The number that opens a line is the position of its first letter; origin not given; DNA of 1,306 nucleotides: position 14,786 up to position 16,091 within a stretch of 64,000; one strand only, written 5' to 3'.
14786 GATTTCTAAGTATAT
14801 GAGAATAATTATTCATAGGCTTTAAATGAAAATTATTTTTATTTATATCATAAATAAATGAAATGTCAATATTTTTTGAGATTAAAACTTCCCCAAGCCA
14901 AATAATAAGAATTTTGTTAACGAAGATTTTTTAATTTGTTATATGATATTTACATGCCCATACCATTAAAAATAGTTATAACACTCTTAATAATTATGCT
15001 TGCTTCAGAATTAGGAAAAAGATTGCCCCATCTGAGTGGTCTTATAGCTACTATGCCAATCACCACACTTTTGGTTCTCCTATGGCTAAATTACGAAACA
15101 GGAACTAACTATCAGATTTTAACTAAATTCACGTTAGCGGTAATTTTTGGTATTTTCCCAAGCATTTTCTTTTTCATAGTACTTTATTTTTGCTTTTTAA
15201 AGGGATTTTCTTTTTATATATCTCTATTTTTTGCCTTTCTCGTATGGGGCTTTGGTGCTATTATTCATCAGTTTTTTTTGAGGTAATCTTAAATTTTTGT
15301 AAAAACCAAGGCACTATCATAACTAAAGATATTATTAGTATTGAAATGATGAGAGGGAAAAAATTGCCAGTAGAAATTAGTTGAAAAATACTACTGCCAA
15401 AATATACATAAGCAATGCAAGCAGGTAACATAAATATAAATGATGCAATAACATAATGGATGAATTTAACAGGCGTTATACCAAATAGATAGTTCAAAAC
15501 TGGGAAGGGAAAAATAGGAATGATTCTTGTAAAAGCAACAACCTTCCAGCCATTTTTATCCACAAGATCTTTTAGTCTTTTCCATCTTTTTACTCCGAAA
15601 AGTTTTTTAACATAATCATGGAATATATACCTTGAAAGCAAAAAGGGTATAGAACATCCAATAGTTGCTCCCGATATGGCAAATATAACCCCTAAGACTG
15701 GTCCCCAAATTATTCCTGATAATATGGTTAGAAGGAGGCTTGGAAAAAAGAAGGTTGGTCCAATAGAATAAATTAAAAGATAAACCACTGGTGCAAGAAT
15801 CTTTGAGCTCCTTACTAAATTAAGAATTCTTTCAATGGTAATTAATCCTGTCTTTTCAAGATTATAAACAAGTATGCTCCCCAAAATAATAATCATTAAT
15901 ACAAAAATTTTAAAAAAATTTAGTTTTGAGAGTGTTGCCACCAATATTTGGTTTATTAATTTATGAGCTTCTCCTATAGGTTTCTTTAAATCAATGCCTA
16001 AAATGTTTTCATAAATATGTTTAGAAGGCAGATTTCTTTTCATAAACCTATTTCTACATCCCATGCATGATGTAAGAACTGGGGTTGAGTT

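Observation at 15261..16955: HdrD/GlcF-like Fe-S + CCG module fused to a DedA/TVP38 membrane domain, translationally coupled to the ArsM/ArsS gene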

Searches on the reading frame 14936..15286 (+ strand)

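Call 3: search_protein_families(library=pfam, proteins=[window:14936-15286:+], max_evalue=0.01)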
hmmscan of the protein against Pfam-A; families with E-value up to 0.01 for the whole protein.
window:14936-15286:+ (116 aa): 0 families

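Call 4: search_protein_families(library=ncbifam, proteins=[window:14936-15286:+], max_evalue=0.01)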
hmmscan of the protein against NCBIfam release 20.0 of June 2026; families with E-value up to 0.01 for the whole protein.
window:14936-15286:+ (116 aa): 5 families
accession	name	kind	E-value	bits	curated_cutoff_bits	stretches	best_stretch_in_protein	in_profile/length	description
NF006752.0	PRK09272.1-5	equivalog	1.5e-30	105.8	162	1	10-116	4-110/110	hypothetical protein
NF006750.0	PRK09272.1-3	equivalog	7.7e-17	61.7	101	1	11-114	5-107/112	hypothetical protein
NF006749.0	PRK09272.1-2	subfamily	3.1e-15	56.4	119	1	11-101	6-95/116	hypothetical protein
NF006748.0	PRK09272.1-1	equivalog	1.6e-13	51.3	181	1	11-114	5-107/109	hypothetical protein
NF006751.0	PRK09272.1-4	subfamily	7.5e-10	39.3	154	1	11-103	6-96/116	hypothetical protein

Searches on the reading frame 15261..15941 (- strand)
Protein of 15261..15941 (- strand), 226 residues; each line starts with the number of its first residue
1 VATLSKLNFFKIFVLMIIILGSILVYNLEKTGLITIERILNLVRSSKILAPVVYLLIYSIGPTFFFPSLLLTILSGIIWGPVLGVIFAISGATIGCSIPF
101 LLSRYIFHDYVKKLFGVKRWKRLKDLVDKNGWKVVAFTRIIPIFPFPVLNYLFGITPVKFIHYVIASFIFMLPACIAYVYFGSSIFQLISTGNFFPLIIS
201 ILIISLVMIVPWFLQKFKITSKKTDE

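Call 56: search_solved_structures(query=window:15261-15941:-, max_evalue=1)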
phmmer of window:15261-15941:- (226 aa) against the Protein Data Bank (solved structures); distinct sequences matched with E-value up to 1: 2.
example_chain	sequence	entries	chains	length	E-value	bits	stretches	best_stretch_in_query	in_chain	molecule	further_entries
7fdj_A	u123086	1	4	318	0.25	14.6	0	112-145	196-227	Capsid protein,Immunoglobulin G-binding protein A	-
7eoy_B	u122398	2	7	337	0.38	14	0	112-143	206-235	Capsid protein,Immunoglobulin G-binding protein A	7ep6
